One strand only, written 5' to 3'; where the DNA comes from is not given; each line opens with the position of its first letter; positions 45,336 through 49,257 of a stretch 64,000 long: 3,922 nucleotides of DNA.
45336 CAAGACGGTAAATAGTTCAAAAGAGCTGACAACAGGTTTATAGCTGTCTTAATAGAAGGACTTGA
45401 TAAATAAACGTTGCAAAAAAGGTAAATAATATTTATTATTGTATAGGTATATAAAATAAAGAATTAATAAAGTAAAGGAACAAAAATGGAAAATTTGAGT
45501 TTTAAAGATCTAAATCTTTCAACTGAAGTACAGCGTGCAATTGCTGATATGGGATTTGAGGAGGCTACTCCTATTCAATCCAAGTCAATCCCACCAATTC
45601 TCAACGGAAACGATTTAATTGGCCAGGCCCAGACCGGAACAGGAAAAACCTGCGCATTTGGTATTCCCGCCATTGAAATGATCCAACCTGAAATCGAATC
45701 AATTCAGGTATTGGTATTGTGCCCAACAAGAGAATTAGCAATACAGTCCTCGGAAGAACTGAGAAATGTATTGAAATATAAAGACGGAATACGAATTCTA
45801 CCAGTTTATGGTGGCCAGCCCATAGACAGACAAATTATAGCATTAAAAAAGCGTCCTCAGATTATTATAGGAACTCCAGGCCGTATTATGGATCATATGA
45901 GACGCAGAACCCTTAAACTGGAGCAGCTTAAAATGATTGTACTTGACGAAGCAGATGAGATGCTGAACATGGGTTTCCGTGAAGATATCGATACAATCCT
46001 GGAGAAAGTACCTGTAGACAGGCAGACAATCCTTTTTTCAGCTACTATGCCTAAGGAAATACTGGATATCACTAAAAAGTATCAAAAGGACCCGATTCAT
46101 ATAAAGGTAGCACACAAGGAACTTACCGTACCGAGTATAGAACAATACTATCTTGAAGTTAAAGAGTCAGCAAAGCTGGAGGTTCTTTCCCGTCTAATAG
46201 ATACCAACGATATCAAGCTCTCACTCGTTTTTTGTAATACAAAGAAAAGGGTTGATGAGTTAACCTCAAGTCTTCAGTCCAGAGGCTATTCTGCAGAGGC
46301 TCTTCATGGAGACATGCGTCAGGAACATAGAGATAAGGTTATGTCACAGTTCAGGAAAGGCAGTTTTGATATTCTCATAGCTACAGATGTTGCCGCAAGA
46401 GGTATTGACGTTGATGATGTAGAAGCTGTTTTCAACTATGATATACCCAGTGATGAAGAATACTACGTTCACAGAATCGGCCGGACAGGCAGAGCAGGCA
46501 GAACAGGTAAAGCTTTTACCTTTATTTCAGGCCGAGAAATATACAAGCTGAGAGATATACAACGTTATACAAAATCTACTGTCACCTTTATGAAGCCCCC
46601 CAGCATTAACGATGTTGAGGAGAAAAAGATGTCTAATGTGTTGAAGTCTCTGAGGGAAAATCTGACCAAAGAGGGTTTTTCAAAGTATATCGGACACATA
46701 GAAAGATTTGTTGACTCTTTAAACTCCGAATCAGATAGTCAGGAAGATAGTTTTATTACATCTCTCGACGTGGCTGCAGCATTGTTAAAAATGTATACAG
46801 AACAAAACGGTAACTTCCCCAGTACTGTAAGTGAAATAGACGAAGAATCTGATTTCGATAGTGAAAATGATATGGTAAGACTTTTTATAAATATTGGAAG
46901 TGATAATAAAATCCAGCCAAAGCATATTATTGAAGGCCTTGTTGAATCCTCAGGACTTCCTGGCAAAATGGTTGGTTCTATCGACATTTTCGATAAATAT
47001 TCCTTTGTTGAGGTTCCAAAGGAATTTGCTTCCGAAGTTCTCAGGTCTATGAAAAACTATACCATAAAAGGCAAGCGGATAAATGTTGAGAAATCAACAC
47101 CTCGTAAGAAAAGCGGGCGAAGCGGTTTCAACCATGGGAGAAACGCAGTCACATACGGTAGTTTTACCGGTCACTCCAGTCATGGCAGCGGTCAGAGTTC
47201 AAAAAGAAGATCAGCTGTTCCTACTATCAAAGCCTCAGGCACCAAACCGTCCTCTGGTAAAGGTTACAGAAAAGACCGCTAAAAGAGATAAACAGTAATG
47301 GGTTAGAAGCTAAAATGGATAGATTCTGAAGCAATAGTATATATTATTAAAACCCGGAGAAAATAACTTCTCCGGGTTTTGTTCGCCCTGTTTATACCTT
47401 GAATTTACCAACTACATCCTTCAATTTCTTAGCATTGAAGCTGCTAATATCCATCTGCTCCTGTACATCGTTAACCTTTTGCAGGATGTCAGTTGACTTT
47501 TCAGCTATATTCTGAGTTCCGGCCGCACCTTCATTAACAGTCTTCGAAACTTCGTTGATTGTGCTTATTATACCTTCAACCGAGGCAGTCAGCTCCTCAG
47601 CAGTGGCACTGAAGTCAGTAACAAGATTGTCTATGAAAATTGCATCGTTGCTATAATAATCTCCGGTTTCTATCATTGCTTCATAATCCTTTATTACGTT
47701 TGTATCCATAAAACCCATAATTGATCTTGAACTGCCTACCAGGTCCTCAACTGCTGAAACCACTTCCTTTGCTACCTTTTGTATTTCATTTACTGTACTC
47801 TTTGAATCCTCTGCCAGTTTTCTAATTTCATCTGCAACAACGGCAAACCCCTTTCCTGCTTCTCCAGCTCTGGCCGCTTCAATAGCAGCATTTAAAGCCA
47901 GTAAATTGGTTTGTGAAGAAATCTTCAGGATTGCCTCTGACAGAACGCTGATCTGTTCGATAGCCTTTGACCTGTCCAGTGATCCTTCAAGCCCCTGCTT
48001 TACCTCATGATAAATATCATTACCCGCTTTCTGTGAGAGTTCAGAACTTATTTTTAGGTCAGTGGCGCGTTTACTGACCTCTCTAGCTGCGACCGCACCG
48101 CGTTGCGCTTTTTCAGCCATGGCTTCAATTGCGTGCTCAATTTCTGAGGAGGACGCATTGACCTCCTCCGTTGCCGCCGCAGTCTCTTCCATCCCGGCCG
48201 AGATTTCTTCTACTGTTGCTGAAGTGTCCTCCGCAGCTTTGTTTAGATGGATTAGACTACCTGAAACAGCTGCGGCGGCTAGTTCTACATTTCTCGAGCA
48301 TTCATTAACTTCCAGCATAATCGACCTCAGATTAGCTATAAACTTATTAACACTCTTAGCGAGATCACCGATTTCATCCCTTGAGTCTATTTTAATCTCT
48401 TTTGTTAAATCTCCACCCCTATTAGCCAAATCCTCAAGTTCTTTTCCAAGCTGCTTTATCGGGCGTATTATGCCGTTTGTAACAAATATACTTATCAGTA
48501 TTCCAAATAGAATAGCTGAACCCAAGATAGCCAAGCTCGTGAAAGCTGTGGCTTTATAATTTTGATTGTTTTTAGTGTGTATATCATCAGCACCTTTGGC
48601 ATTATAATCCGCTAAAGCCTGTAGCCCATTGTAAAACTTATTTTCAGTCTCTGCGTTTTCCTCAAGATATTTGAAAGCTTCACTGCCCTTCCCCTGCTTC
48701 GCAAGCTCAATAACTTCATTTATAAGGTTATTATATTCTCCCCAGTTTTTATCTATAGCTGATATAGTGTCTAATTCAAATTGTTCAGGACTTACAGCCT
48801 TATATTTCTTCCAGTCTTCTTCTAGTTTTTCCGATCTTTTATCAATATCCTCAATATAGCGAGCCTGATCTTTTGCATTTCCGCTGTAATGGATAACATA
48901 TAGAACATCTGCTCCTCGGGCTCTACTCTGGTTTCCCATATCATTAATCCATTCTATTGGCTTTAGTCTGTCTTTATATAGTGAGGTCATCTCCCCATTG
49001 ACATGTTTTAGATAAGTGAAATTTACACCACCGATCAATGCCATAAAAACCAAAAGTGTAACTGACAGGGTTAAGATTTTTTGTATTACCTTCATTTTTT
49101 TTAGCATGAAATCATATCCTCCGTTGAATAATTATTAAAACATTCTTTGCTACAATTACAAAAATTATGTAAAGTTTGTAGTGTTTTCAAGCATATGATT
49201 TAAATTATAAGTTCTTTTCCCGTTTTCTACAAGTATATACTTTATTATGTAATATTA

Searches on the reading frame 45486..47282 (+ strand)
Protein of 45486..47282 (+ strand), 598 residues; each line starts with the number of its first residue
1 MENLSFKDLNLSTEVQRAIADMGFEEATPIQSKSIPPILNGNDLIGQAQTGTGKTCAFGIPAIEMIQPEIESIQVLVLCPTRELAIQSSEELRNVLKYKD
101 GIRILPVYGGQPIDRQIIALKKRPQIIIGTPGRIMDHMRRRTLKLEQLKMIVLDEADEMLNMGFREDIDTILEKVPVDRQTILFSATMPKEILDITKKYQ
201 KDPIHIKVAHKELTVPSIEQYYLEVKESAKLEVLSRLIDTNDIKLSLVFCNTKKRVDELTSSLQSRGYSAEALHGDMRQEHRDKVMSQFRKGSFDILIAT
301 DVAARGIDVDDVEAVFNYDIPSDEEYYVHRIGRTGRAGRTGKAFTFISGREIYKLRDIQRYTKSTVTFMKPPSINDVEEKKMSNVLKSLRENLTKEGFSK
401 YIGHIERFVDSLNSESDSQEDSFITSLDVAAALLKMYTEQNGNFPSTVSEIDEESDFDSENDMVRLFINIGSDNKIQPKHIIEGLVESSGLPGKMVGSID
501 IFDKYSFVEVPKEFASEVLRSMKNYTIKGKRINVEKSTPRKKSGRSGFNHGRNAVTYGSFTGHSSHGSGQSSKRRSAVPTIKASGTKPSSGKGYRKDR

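Call 51: search_protein_families(library=pfam, proteins=[window:45486-47282:+], max_evalue=0.00001)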
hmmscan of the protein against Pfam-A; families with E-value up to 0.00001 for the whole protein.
window:45486-47282:+ (598 aa): 5 families
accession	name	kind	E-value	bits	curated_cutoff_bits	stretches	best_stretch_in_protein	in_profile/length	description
PF00270.35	DEAD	-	3e-52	177.2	26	1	28-194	1-166/167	DEAD/DEAH box helicase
PF00271.37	Helicase_C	-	3.2e-36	124.4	23.5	1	230-338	2-110/110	Helicase conserved C-terminal domain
PF03880.21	DbpA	-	4.5e-25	87.9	25.6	1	465-535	1-71/72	DbpA RNA binding domain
PF25399.1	DeaD_dimer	-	6.6e-08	32.9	23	1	372-440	1-59/67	RNA helicase DeaD dimerization domain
PF04851.21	ResIII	-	4.6e-07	30.3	22.5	1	47-188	29-162/164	Type III restriction enzyme, res subunit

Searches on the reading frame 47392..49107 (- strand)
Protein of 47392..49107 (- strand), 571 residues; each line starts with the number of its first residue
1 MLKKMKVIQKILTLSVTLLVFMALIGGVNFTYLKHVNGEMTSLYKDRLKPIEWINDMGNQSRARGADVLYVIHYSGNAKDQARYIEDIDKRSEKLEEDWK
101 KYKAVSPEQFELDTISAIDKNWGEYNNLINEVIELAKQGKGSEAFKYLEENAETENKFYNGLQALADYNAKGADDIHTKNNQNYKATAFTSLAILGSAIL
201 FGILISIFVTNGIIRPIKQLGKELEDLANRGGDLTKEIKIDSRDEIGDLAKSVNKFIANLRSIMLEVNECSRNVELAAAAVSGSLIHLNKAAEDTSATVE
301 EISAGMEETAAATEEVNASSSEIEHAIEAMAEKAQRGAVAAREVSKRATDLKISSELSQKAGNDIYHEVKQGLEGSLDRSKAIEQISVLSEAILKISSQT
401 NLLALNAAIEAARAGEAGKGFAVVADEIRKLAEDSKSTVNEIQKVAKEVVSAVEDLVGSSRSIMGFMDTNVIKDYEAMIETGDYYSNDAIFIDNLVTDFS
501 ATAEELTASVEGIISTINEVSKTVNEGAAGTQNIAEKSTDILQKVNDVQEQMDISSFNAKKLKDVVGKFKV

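Call 51: search_protein_families(library=pfam, proteins=[window:47392-49107:-], max_evalue=0.00001)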
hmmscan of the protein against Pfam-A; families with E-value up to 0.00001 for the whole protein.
window:47392-49107:- (571 aa): 5 families
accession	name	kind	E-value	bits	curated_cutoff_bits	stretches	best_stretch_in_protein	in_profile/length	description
PF12729.13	4HB_MCP_1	-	4.8e-35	121.2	27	1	4-184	1-181/181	Four helix bundle sensory module for signal transduction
PF00015.26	MCPsignal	-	5.2e-31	108.2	34.6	1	361-522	13-170/172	Methyl-accepting chemotaxis protein (MCP) signalling domain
PF00672.30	HAMP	-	2.5e-12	47.4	25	1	209-261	2-52/53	HAMP domain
PF02203.21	TarH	-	4.3e-12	46.7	25.2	1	1-165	1-169/177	Tar ligand binding domain homologue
PF06103.16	DUF948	-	3.3e-10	40.4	37.2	0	495-552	27-84/89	Bacterial protein of unknown function (DUF948)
